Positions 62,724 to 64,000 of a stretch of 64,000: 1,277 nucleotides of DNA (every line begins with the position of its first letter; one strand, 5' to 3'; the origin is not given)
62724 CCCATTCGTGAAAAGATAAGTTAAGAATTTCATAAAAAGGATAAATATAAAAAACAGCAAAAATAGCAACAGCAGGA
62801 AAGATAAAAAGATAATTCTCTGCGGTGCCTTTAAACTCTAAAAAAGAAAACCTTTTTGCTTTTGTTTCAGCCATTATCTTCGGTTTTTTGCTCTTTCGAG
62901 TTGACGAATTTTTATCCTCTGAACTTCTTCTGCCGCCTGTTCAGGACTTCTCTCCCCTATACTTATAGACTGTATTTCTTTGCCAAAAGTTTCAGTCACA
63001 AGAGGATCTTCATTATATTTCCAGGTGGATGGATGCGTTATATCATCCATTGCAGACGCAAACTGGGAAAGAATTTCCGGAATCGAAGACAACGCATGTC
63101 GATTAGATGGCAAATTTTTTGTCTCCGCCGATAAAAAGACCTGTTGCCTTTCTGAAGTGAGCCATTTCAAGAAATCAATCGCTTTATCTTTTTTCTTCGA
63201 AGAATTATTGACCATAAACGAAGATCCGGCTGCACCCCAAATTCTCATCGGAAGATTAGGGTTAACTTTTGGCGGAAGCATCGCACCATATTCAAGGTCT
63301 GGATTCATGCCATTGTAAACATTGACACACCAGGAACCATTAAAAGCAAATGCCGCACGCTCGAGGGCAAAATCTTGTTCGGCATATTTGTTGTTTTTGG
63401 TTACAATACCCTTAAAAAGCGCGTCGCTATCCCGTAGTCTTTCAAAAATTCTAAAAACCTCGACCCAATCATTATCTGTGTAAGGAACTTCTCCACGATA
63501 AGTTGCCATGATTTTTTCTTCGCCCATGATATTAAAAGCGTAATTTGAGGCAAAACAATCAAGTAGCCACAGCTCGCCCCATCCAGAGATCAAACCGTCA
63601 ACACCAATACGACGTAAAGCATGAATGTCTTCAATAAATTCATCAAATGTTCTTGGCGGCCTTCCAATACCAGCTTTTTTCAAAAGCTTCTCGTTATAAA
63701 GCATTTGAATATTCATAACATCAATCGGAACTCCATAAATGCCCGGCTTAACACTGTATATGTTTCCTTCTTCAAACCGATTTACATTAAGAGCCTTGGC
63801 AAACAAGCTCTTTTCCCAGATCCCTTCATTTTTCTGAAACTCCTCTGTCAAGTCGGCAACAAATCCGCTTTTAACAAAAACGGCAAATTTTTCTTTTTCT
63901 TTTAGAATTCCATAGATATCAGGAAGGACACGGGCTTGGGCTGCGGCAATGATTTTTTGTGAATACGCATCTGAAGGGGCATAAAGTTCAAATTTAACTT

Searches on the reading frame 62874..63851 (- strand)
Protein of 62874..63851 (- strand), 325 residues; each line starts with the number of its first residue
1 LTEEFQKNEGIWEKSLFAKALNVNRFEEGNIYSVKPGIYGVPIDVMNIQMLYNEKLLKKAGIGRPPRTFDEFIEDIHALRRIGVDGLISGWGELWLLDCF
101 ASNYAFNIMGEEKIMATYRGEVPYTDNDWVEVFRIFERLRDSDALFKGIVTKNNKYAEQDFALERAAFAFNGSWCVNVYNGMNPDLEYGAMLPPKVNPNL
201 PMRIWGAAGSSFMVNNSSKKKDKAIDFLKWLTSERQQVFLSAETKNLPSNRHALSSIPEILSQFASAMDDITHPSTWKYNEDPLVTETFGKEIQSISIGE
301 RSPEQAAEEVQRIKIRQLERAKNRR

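Call 19: search_protein_families(library=pfam, proteins=[window:62874-63851:-], max_evalue=0.001)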
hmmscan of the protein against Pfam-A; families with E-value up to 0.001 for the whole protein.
window:62874-63851:- (325 aa): 2 families
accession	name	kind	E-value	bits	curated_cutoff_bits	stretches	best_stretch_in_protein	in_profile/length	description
PF01547.30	SBP_bac_1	-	1.5e-21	78.1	26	1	26-237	96-306/307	Bacterial extracellular solute-binding protein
PF13416.11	SBP_bac_8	-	4.3e-19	69.8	27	1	33-254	79-266/279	Bacterial extracellular solute-binding protein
